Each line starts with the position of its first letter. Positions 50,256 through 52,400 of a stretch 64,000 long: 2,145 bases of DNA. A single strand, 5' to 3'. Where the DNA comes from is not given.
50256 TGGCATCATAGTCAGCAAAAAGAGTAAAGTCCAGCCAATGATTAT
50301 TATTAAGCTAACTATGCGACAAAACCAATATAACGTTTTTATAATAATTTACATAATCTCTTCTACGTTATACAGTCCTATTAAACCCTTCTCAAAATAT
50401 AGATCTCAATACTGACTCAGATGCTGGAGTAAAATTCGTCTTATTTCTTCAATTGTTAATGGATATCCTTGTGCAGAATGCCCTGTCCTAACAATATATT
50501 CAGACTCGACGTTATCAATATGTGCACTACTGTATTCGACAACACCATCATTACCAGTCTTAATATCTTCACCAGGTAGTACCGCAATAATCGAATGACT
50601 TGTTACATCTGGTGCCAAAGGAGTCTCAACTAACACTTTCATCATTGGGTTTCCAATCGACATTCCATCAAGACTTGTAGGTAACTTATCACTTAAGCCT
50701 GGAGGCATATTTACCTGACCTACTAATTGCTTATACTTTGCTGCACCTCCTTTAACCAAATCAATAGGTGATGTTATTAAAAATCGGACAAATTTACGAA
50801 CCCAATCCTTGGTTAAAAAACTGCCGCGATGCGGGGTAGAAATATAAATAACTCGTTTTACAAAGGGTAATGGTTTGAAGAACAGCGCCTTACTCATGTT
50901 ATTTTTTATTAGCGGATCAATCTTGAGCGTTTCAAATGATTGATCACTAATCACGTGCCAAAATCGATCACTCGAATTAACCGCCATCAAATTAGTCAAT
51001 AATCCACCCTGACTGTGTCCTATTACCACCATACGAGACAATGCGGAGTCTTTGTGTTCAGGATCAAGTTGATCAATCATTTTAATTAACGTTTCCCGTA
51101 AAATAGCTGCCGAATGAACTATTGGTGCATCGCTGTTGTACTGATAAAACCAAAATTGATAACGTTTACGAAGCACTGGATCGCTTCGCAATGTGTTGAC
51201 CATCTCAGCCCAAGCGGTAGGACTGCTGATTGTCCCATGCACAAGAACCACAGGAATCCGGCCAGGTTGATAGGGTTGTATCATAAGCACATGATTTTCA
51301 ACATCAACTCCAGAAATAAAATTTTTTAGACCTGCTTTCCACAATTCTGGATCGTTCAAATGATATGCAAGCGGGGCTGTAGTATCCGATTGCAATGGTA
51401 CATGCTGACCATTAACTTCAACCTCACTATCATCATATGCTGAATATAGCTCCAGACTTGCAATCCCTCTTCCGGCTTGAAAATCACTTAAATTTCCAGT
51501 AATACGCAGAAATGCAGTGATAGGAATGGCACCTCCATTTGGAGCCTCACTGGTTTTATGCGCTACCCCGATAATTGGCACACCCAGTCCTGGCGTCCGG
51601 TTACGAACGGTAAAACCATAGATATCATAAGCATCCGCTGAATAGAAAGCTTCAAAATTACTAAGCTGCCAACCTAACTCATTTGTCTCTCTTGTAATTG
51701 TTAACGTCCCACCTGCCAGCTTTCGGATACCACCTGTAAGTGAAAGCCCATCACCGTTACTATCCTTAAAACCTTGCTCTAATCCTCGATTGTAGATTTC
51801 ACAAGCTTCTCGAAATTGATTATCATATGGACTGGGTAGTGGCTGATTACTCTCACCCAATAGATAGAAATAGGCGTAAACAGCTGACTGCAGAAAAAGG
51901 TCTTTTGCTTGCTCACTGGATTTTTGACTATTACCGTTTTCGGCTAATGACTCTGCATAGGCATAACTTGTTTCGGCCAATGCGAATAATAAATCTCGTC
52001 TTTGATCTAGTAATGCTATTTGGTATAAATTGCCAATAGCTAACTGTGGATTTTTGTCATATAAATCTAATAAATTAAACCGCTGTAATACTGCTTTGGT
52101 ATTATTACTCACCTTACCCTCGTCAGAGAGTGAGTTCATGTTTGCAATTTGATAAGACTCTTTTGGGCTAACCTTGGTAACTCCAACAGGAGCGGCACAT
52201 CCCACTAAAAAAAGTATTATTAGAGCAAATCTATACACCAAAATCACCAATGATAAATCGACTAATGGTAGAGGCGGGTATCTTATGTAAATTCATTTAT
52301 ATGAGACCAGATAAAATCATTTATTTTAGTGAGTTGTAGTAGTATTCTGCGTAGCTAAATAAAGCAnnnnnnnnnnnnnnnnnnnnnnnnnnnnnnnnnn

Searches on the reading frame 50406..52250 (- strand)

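Call 21: search_protein_families(library=pfam, proteins=[window:50406-52250:-], max_evalue=0.001)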
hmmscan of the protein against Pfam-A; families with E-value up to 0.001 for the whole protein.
window:50406-52250:- (614 aa): 4 families
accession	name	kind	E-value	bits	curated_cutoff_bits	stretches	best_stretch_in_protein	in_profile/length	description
PF07819.20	PGAP1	-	2.8e-05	24.4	24.3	1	330-426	3-112/233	PGAP1-like alpha/beta domain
PF07224.18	Chlorophyllase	-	6.5e-05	22.3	26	1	319-428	29-139/301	Chlorophyllase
PF05057.20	DUF676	-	0.00017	21.6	20.3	1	334-424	8-97/217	Putative serine esterase (DUF676)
PF12697.13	Abhydrolase_6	-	0.00073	20.7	26.3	0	334-463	1-85/217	Alpha/beta hydrolase family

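Call 36: search_protein_families(library=ncbifam, proteins=[window:50406-52250:-], max_evalue=0.001)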
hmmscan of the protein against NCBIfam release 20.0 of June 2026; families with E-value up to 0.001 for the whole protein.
window:50406-52250:- (614 aa): 0 families
